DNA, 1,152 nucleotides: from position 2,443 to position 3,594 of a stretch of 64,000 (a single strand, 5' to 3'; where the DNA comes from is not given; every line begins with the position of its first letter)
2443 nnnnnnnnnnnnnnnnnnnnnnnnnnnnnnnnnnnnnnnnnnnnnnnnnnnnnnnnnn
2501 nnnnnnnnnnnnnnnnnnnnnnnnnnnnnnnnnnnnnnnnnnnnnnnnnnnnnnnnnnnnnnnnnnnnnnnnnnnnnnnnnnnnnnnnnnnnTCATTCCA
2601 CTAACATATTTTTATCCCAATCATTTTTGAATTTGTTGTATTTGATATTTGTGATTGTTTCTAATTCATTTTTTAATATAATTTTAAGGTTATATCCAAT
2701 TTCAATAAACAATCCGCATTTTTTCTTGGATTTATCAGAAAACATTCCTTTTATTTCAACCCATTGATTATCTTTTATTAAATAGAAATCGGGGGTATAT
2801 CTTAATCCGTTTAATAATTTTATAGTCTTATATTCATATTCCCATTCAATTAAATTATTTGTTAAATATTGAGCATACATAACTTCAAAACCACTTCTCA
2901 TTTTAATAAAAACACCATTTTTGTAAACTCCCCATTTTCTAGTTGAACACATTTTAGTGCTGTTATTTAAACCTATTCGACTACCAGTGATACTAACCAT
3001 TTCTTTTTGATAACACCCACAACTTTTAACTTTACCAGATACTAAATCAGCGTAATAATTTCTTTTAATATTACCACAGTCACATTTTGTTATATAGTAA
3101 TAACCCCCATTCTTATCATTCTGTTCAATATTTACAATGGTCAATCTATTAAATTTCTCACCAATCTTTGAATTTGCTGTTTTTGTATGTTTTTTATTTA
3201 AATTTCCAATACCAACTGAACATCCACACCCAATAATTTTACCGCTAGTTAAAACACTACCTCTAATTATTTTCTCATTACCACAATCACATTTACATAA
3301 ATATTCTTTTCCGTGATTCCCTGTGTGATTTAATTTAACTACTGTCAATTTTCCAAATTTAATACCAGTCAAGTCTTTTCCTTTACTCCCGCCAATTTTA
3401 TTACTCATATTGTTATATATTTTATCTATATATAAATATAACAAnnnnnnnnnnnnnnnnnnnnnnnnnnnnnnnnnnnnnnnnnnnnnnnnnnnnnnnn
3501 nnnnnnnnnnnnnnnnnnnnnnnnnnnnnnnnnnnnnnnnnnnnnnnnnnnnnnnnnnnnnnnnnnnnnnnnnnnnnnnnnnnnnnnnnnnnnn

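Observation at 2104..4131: tRNA locus colonised by mobile DNA: split IS605-type TnpB, an inserted endonuclease with tandem zinc ribbons and a PD-(D/E)xK domain, a tRNA 3' fragment and an aberrant tRNA-Gly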

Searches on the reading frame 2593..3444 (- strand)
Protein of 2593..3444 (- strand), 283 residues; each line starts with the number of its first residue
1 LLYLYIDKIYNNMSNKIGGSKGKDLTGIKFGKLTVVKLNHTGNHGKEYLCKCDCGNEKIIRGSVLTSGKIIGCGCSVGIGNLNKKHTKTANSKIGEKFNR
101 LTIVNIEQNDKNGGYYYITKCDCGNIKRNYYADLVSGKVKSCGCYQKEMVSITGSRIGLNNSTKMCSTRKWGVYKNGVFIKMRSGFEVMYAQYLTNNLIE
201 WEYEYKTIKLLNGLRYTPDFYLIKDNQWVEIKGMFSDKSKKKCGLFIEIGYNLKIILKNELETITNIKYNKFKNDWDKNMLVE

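Call 4: search_protein_families(library=pfam, proteins=[window:2593-3444:-], max_evalue=1)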
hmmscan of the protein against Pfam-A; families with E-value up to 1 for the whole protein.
window:2593-3444:- (283 aa): 1 family
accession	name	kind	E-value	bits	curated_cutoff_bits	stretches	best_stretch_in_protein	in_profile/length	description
PF05367.17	Phage_endo_I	-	2.8e-05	24.2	29.1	1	181-246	14-81/149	Phage endonuclease I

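Call 5: search_protein_families(library=phrogs, proteins=[window:2593-3444:-], max_evalue=0.01)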
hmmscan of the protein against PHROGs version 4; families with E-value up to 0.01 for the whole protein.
window:2593-3444:- (283 aa): 11 families
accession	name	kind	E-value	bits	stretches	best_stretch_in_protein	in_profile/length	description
phrog_374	-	DNA, RNA and nucleotide metabolism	4e-28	99.6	2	15-87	187-261/617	HNH endonuclease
phrog_9019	-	DNA, RNA and nucleotide metabolism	3.8e-11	44.3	1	161-249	37-126/160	Holliday junction resolvase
phrog_945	-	DNA, RNA and nucleotide metabolism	1.4e-10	42.1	1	180-245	12-76/145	endonuclease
phrog_21138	-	unknown function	6.4e-10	41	1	181-262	14-96/198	-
phrog_27240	-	unknown function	1.6e-09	39.2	2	21-84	3-64/132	-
phrog_22195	-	unknown function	2.2e-09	38.2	1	85-149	2-62/148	-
phrog_18493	-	unknown function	2.2e-07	32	1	21-56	56-89/136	-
phrog_22215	-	unknown function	2.4e-07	31.8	1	170-261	206-303/324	-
phrog_5419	-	unknown function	4.8e-05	24.8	0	108-134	70-96/109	-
phrog_29037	-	DNA, RNA and nucleotide metabolism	0.00011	22.8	1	182-270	136-221/241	endonuclease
phrog_9084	-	DNA, RNA and nucleotide metabolism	0.00075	20.6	1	185-234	62-111/187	homing endonuclease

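Call 14: find_related_loci(query=window:2593-3405:-, collection=viral_contigs, flank=6000)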
Query window:2593-3405:- (270 aa) in viral_contigs; peptide patterns used: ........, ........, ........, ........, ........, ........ (x = any residue, [..] = any of these).
600 stretches matched a pattern (row limit reached: there are more); 584 encode a relative of the query (tblastn E <= 1e-3); the best 80 are kept; 80 distinct loci.
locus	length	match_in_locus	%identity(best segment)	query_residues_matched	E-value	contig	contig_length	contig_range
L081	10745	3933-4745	50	4-263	6e-62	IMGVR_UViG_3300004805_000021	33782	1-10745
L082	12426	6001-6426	39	4-144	1e-27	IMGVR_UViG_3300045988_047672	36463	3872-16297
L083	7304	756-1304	37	10-151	1e-25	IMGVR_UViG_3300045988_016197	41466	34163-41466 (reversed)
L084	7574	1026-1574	37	10-151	1e-25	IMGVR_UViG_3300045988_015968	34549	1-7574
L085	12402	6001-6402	37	10-136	2e-25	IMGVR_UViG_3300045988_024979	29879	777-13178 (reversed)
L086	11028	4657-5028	45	10-137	4e-25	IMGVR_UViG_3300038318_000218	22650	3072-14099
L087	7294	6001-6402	37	4-136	2e-24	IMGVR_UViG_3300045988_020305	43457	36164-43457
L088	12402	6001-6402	37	4-136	2e-24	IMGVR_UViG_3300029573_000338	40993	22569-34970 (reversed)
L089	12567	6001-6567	32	11-191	3e-24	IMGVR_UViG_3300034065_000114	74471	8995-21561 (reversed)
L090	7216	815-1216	37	4-136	7e-24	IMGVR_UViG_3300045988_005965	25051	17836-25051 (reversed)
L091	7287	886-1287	37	10-136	1e-23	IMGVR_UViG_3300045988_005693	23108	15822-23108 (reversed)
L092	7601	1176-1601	34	10-144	1e-23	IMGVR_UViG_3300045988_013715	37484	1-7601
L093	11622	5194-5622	38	1-153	3e-23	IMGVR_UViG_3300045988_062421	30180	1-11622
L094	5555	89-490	37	10-136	3e-23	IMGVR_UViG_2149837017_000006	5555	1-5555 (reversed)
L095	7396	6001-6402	37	4-136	3e-23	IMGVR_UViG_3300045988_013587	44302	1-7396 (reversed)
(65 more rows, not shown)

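Call 25: search_protein_families(library=ncbifam, proteins=[window:2593-3444:-], max_evalue=10)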
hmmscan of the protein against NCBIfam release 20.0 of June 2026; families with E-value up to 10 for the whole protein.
window:2593-3444:- (283 aa): 0 families

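Call 36: search_protein_families(library=pfam, proteins=[L081:3939-4772:+, L081:4762-5160:+, L081:3477-3716:-, L081:3102-3419:+, L081:2527-3102:+], max_evalue=0.1)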
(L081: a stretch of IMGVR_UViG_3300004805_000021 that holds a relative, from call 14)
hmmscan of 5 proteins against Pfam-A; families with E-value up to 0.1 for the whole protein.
L081:3939-4772:+ (277 aa): 0 families

L081:4762-5160:+ (132 aa): 2 families
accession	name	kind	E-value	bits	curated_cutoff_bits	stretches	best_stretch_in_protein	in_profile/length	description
PF07282.18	Cas12f1-like_TNB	-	3e-24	85.4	26.3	1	22-88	2-60/60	Cas12f1-like, TNB domain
PF12760.12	Zn_ribbon_IS1595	-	0.018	15.5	25.4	1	45-76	14-45/46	Transposase zinc-ribbon domain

L081:3477-3716:- (79 aa): 1 family
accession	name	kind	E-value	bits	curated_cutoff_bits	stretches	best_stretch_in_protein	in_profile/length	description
PF01797.21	Y1_Tnp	-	8.6e-19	68.3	23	1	1-78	46-121/121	Transposase IS200 like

L081:3102-3419:+ (105 aa): 1 family
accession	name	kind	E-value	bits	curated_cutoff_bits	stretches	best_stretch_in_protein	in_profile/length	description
PF09951.15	Imm33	-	0.029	14.6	25.4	0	38-70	51-83/87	Immunity protein Imm33 domain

L081:2527-3102:+ (191 aa): 1 family
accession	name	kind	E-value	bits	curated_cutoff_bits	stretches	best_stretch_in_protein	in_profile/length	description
PF21448.3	DNMK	-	1.3e-19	71.2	27.1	2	68-185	131-232/232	Deoxynucleotide monophosphate kinase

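Call 38: find_homologous_proteins(query=window:2593-3405:-, max_evalue=0.00001)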
Query window:2593-3405:- (270 aa): 783 proteins with E <= 0.00001 among 1214 candidates; the best 120 are listed.
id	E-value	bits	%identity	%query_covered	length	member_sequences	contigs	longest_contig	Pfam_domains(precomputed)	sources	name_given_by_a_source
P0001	6.3e-178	608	100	100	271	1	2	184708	-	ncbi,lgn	-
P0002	2.4e-91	324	59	95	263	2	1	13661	PF06356.18,PF05367.18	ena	-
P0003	4.3e-87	310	55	94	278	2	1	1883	-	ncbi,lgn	-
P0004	1.7e-82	295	52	95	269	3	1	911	-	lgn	-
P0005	1.9e-82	295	55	95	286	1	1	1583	-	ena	-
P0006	5.1e-82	293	52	96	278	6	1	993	-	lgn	-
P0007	8.0e-80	286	54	96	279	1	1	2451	PF05367.18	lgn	-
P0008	6.8e-79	283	54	94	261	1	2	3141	PF05367.18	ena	-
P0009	9.0e-79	283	54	97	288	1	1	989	-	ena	-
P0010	4.2e-78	280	51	96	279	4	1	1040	PF05367.18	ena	-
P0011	4.5e-78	280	58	89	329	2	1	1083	-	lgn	-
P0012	3.5e-76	274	53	93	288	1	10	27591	PF06356.18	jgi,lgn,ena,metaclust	metaclust:\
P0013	1.0e-74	269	54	95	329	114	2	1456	-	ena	-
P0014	6.7e-74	267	59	84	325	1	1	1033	-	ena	-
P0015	1.9e-73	265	49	96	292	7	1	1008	PF05367.18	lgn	-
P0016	4.0e-73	264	49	96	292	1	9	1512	PF05367.18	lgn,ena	-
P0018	7.7e-71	257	52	96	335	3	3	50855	-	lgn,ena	-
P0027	7.1e-67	244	49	99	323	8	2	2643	PF05367.18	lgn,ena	-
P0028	9.2e-67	243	47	93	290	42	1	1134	PF05367.18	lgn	-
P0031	5.0e-66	241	57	81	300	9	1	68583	-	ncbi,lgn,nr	ncbi:hypothetical protein EXQ33_06640 [Clostridium botulinum]|nr:hypothetical protein [Clostridium b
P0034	4.3e-65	238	50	96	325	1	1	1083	PF05367.18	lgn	-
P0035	7.2e-64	234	51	86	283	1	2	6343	PF06356.18,PF05367.18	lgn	-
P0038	7.5e-63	230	54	81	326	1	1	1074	PF05367.18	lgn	-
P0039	9.7e-63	230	50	86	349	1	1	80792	PF05367.18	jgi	jgi:hypothetical protein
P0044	5.2e-60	221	46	93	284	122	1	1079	PF05367.18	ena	-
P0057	1.9e-53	200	50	82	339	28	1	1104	PF05367.18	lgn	-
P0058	3.8e-53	199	51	82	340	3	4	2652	PF05367.18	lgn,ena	-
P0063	1.6e-50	190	40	93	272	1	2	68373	PF05367.18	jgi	jgi:hypothetical protein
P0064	1.5e-48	184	46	81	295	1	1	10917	PF12323.15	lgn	-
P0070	2.0e-42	163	43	90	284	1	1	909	PF05367.18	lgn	-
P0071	3.1e-42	163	46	77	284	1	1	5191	PF05367.18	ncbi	-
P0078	5.2e-40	155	41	96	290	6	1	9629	PF05367.18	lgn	-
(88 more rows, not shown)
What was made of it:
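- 2593..3408 (-): Putative free-standing homing endonuclease gene, 271 aa: two zinc-ribbon modules plus a T7-endonuclease-I-type PD-(D/E)xK domain. The ORF is intact. Identical to P0001 (call 38).
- The zinc-ribbon module is shared with a PHROG family annotated as phage HNH endonuclease, and partial homologues carry HNH or AP2 Pfam domains (calls 5, 38). The inserted ORF is a well-populated protein family (call 38).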

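Call 39: find_encoding_contigs(protein=P0001, flank=4000, max_places=3)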
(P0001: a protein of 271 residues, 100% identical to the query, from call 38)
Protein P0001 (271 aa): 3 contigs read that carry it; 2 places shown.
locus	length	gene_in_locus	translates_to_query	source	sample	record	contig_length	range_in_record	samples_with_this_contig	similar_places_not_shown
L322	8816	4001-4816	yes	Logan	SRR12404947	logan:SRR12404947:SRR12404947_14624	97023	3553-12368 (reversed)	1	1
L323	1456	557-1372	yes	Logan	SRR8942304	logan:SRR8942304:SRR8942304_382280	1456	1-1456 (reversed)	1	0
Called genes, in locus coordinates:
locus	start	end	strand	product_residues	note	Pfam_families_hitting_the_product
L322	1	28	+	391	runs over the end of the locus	PF01596:Methyltransf_3 (weak), PF13578:Methyltransf_24, PF01755:Glyco_transf_25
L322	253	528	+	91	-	-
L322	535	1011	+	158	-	PF01832:Glucosaminidase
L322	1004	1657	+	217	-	-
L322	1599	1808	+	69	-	-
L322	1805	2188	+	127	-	-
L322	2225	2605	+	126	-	-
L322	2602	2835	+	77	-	-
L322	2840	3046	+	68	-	-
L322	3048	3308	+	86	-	-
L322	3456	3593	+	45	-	-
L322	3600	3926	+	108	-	PF12323:HTH_OrfB_IS605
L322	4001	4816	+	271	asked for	-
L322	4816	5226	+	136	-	PF07282:Cas12f1-like_TNB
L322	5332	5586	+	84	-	-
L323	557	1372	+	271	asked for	-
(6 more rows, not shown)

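Call 40: find_encoding_contigs(protein=P0002, flank=3000, max_places=3)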
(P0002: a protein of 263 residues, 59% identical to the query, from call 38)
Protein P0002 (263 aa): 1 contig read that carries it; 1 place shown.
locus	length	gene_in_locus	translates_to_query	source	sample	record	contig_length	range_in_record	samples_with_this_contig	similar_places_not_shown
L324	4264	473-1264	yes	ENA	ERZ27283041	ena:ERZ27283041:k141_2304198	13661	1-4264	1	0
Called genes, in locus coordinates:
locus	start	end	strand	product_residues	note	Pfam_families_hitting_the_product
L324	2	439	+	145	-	?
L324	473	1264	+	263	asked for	PF05367:Phage_endo_I (weak), PF06356:DUF1064 (faint)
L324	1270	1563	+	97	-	PF07282:Cas12f1-like_TNB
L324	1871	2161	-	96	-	-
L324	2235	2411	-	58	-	-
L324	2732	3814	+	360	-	PF08433:KTI12, PF13671:AAA_33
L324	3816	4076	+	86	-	-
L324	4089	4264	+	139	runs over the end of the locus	-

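Call 41: find_encoding_contigs(protein=P0012, flank=3000, max_places=4)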
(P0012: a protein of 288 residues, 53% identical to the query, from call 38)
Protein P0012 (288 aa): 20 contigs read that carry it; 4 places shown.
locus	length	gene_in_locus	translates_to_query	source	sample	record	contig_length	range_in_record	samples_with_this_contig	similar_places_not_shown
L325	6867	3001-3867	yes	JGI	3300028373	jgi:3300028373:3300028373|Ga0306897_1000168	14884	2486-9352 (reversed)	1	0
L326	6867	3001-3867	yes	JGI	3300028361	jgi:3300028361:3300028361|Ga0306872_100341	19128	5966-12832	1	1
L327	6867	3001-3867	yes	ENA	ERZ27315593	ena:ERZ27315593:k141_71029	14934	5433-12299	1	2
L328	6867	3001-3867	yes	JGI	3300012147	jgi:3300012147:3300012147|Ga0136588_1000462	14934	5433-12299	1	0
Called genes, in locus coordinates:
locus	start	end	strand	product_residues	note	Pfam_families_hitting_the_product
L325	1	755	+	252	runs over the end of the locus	PF13367:PrsW-protease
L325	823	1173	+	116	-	-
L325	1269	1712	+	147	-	-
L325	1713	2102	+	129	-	PF09424:YqeY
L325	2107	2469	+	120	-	-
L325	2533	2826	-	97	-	PF01797:Y1_Tnp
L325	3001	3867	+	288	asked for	PF06356:DUF1064 (faint)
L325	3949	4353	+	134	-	PF07282:Cas12f1-like_TNB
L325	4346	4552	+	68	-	-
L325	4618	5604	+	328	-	PF00293:NUDIX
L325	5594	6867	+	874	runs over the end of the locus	PF18127:NAMPT_N (weak)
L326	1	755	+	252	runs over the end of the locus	PF13367:PrsW-protease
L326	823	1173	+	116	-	-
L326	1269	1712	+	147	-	-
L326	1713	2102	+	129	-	PF09424:YqeY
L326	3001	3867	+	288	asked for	PF06356:DUF1064 (faint)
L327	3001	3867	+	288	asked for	PF06356:DUF1064 (faint)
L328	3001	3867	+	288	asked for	PF06356:DUF1064 (faint)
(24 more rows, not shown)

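Call 42: find_encoding_contigs(protein=P0064, flank=3000, max_places=2)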
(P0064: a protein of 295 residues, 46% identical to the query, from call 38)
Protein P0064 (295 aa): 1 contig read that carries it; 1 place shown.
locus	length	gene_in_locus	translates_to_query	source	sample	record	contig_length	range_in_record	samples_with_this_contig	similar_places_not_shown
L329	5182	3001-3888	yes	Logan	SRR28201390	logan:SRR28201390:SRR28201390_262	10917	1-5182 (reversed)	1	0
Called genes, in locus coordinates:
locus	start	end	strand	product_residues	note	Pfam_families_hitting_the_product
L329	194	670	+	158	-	PF13392:HNH_3 (weak), PF22083:I-HmuI_NUMOD-like (weak)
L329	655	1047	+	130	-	PF09643:YopX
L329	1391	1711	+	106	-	-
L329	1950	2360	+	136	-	-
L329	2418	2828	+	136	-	-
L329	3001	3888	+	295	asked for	PF12323:HTH_OrfB_IS605 (weak)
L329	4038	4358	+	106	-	-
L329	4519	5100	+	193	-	-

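Call 43: find_encoding_contigs(protein=P0031, flank=3000, max_places=2)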
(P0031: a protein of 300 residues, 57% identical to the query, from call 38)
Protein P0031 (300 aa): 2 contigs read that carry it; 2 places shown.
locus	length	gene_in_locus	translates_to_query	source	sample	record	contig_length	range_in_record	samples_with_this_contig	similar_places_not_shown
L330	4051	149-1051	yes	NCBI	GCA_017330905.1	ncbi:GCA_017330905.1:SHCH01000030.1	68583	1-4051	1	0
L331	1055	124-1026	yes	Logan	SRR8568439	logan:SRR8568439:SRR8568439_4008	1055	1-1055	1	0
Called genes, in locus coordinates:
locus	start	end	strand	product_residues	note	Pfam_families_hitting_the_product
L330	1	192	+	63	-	?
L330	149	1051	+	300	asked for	-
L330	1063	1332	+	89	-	PF07282:Cas12f1-like_TNB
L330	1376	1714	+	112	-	-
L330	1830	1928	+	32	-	-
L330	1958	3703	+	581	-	PF07669:Eco57I, PF28553:WH_1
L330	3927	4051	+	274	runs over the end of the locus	PF28554:DUF8437, PF04851:ResIII (weak), PF28555:Helicase_dom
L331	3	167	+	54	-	?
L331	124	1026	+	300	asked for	-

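Call 44: find_encoding_contigs(protein=P0018, flank=3000, max_places=2)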
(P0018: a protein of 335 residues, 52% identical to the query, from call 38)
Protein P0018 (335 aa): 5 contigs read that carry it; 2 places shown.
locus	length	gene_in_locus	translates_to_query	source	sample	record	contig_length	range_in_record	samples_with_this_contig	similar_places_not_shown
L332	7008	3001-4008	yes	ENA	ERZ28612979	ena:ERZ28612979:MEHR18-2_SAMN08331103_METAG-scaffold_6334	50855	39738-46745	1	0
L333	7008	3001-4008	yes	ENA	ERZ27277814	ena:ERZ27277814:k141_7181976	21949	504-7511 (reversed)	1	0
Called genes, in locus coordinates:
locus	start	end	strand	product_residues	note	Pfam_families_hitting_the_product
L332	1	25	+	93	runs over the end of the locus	-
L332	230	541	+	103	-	-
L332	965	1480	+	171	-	-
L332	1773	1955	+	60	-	-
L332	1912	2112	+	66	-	-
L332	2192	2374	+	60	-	-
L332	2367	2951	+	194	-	PF00376:MerR, PF12728:HTH_17, PF13411:MerR_1, PF00239:Resolvase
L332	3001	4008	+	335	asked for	-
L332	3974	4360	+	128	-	PF07282:Cas12f1-like_TNB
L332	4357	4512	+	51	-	-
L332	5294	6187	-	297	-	PF01145:Band_7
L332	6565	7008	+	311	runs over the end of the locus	-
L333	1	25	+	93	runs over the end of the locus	-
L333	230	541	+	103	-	-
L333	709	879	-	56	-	-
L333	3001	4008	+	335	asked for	-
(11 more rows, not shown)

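Call 45: find_encoding_contigs(protein=P0039, flank=3000, max_places=2)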
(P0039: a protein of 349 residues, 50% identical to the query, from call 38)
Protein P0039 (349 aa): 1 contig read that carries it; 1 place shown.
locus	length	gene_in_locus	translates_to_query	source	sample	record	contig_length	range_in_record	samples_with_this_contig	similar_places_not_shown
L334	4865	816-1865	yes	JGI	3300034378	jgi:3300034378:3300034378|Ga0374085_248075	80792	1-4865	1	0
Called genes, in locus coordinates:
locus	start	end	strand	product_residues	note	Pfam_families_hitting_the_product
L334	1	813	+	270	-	?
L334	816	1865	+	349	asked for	PF05367:Phage_endo_I (weak)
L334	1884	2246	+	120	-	PF07282:Cas12f1-like_TNB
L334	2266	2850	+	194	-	-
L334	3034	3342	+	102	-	-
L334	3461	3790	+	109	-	-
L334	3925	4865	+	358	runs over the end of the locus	-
